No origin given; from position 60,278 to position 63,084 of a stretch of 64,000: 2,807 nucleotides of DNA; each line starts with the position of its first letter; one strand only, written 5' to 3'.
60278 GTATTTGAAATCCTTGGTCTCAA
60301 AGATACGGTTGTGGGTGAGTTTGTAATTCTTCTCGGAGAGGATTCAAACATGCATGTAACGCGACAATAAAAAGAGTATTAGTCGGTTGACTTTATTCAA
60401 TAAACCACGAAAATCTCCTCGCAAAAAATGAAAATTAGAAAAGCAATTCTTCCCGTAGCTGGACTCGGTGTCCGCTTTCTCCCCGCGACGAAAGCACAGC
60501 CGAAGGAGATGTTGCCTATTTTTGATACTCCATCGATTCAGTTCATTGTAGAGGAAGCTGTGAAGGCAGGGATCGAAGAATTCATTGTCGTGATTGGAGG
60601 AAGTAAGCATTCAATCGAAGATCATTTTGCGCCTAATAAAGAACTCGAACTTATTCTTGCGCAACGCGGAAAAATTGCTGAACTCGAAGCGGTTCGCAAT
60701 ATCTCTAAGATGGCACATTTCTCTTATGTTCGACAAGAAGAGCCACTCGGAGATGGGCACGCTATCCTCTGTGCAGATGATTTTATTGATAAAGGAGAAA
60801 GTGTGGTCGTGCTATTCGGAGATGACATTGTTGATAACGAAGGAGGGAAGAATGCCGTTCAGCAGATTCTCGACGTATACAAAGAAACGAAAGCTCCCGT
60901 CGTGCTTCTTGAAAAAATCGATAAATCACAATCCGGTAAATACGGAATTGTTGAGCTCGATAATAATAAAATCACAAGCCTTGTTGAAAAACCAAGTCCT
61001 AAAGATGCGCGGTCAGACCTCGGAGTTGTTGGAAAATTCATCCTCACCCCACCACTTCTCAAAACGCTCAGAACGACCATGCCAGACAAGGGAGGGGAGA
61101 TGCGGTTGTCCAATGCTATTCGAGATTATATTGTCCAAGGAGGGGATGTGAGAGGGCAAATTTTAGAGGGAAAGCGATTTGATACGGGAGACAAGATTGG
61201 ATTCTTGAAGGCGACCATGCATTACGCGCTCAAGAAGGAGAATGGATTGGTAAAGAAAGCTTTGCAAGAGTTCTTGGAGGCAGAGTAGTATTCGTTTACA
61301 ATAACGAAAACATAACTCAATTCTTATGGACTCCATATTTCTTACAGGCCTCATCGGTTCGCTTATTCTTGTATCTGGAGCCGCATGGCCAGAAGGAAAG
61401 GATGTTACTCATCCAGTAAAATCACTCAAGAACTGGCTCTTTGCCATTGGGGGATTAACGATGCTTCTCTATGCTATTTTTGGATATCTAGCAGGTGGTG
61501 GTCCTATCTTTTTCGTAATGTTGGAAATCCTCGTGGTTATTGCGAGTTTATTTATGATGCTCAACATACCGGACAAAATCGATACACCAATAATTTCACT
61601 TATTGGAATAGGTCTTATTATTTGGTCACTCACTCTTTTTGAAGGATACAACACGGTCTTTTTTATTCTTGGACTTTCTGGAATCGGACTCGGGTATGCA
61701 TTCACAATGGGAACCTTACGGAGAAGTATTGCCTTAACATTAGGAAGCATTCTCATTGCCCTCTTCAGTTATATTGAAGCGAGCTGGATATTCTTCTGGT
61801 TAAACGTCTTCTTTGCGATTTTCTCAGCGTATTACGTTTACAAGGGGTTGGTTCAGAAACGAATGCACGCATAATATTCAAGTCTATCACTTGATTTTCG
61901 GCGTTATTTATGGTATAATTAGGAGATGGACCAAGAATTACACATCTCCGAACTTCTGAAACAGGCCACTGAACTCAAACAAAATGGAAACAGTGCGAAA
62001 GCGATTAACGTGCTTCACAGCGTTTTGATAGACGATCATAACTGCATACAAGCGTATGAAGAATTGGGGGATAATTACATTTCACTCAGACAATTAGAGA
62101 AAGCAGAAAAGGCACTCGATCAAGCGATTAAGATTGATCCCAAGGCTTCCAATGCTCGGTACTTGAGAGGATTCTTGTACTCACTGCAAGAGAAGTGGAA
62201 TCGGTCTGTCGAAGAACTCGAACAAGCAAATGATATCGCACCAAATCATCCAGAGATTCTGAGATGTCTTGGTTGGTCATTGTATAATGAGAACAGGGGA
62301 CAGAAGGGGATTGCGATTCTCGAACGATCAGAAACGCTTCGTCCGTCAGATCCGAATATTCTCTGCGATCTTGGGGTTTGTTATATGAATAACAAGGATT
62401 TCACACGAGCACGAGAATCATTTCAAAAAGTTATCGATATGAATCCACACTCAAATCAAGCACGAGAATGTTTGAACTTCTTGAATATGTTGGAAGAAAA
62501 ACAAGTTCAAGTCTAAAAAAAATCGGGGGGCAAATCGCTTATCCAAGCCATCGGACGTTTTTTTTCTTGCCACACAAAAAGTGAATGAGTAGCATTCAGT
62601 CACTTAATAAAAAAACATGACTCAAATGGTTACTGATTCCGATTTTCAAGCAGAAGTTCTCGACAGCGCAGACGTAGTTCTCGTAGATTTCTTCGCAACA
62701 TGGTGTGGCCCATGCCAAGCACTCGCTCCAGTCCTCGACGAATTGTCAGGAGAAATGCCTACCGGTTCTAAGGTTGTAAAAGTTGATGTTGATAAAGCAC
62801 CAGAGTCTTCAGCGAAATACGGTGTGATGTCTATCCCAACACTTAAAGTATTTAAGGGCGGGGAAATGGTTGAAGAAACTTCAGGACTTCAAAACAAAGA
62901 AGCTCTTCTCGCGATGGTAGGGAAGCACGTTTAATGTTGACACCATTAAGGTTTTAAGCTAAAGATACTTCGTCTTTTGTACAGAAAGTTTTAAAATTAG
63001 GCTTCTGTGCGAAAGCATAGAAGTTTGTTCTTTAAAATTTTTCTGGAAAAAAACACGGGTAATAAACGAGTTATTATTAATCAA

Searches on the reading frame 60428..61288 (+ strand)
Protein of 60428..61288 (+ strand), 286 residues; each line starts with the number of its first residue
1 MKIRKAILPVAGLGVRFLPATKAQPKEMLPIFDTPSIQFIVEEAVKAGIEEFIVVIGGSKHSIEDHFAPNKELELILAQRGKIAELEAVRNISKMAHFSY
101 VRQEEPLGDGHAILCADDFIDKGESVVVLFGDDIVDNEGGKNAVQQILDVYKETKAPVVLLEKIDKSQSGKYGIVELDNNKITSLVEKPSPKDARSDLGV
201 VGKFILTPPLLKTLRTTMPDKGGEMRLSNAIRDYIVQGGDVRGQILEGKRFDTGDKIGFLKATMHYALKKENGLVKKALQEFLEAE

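Call 7: search_protein_families(library=pfam, proteins=[window:60428-61288:+], max_evalue=0.001)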
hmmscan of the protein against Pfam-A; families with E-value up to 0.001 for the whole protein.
window:60428-61288:+ (286 aa): 1 family
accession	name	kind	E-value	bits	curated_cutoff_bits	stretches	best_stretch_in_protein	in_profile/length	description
PF00483.29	NTP_transferase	-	6.3e-26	91.9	21.2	1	6-266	2-242/245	Nucleotidyl transferase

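Call 65: search_protein_families(library=ncbifam, proteins=[window:60428-61288:+], max_evalue=0.00001)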
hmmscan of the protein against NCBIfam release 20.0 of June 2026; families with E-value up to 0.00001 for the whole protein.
window:60428-61288:+ (286 aa): 22 families
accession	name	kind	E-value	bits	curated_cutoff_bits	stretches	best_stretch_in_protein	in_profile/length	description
TIGR01099.1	galU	equivalog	1.6e-83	280.3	326.8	1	3-262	1-261/261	UTP--glucose-1-phosphate uridylyltransferase GalU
NF009928.0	PRK13389.1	equivalog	5.8e-53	180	548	1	2-272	7-285/302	UTP--glucose-1-phosphate uridylyltransferase GalU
NF007516.0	PRK10122.1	equivalog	4.1e-50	170.6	534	1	4-272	4-282/297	UTP--glucose-1-phosphate uridylyltransferase GalF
TIGR01105.1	galF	equivalog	1.6e-46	158.9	659.2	1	3-282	3-294/297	GalU regulator GalF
TIGR01208.1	rmlA_long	equivalog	9e-35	120.2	320.25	1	5-264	1-232/353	glucose-1-phosphate thymidylyltransferase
TIGR03992.1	Arch_glmU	subfamily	3.7e-32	111.7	292.1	1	5-269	2-229/393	bifunctional sugar-1-phosphate nucleotidylyltransferase/acetyltransferase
NF041313.1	UDPGP_AglF_Halo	equivalog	1.3e-29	103.3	400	2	98-255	73-223/234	UTP--glucose-1-phosphate uridylyltransferase AglF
TIGR01207.1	rmlA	equivalog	6.4e-17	61.6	360.65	1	97-264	73-234/286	glucose-1-phosphate thymidylyltransferase RfbA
NF012024.0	PRK15480.1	equivalog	1.3e-15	57.3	588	2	99-268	79-242/292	glucose-1-phosphate thymidylyltransferase RfbA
NF041173.1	Sug_nt_acttase_Thmprot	equivalog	5.5e-14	51.9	600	1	88-233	62-195/405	bifunctional sugar-1-phosphate nucleotidylyltransferase/acetyltransferase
NF010935.0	PRK14355.1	equivalog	2.9e-13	49.3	718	1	89-194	60-161/459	bifunctional UDP-N-acetylglucosamine diphosphorylase/glucosamine-1-phosphate N-acetyltransferase GlmU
NF010937.0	PRK14357.1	equivalog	8.7e-13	47.9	658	1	99-188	65-149/448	bifunctional UDP-N-acetylglucosamine diphosphorylase/glucosamine-1-phosphate N-acetyltransferase GlmU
TIGR01173.1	glmU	equivalog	1.6e-11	43.8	366.85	1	10-194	7-155/452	bifunctional UDP-N-acetylglucosamine diphosphorylase/glucosamine-1-phosphate N-acetyltransferase GlmU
NF010933.0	PRK14353.1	equivalog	2e-11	43.1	505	1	95-194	70-165/453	bifunctional UDP-N-acetylglucosamine diphosphorylase/glucosamine-1-phosphate N-acetyltransferase GlmU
NF052502.1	man1P_GTase_Rv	exception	2.6e-11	43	440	0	5-77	2-74/352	mannose-1-phosphate guanylyltransferase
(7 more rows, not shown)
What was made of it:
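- Checked: The nucleotidyltransferases at 36903 and 60428 (best match GalU) are confirmed (calls 7, 65).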

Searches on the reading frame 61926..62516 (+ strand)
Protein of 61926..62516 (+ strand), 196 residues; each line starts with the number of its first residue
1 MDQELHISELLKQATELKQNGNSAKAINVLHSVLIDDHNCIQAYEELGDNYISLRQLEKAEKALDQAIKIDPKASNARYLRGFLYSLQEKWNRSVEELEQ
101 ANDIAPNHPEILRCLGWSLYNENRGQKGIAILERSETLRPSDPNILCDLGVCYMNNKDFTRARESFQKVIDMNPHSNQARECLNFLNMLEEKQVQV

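Call 7: search_protein_families(library=pfam, proteins=[window:61926-62516:+], max_evalue=0.001)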
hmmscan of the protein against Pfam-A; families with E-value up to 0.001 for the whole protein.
window:61926-62516:+ (196 aa): 18 families
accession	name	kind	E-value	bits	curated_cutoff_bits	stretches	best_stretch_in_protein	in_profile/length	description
PF07719.23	TPR_2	-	2.2e-23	80.8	27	2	144-175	2-33/34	Tetratricopeptide repeat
PF13181.12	TPR_8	-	3.6e-19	67.6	25.7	2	42-73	2-33/34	Tetratricopeptide repeat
PF13371.12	TPR_9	-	6.7e-18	64.9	35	2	121-181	7-67/73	Tetratricopeptide repeat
PF00515.34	TPR_1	-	1.9e-17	62.7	27.8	2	144-175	2-33/34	Tetratricopeptide repeat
PF13414.12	TPR_11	-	6.5e-16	58.2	26.8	1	48-86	1-39/42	TPR repeat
PF14559.12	TPR_19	-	8.5e-16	58.5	25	1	19-81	3-65/68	Tetratricopeptide repeat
PF13432.12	TPR_16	-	4.6e-15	56.2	32.7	2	11-74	1-64/65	Tetratricopeptide repeat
PF13428.12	TPR_14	-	4.7e-14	51.9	23.5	0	43-82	3-42/44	Tetratricopeptide repeat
PF13431.12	TPR_17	-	1.8e-13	50.1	24.4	0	64-94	2-32/34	Tetratricopeptide repeat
PF13174.12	TPR_6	-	2.9e-12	46.8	26.3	0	149-176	6-33/33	Tetratricopeptide repeat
PF13424.12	TPR_12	-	7.6e-11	42.5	30.1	1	24-72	27-76/77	Tetratricopeptide repeat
PF12895.13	ANAPC3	-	4.1e-10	40.2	27.2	1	55-134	3-81/82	Anaphase-promoting complex, cyclosome, subunit 3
PF23914.1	TPR_CcmH_CycH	-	3.6e-08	33.8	42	0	43-140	52-152/158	Cytochrome c-type biogenesis protein H TPR domain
PF25062.1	ARM_TT21_N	-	1.6e-07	31.7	40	1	62-175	83-200/222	Tetratricopeptide repeat protein 21 N-terminal ARM repeat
PF25063.1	ARM_TT21_C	-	1.5e-05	25.4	35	0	47-105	101-159/209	Tetratricopeptide repeat protein 21 C-terminal ARM domain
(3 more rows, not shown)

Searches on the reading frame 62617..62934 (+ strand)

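Call 7: search_protein_families(library=pfam, proteins=[window:62617-62934:+], max_evalue=0.001)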
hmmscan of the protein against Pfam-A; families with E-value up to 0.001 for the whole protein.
window:62617-62934:+ (105 aa): 4 families
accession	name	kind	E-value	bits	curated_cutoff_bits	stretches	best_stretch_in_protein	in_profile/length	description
PF00085.26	Thioredoxin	-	6.8e-30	103.6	23.5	1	3-101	3-101/103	Thioredoxin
PF13098.12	Thioredoxin_2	-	6.8e-07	30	27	1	20-100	7-103/104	Thioredoxin-like domain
PF13905.12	Thioredoxin_8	-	1.1e-06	29.3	27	1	19-67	2-52/94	Thioredoxin-like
PF13192.12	Thioredoxin_3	-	0.00086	19.7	24.8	0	27-78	7-54/76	Thioredoxin domain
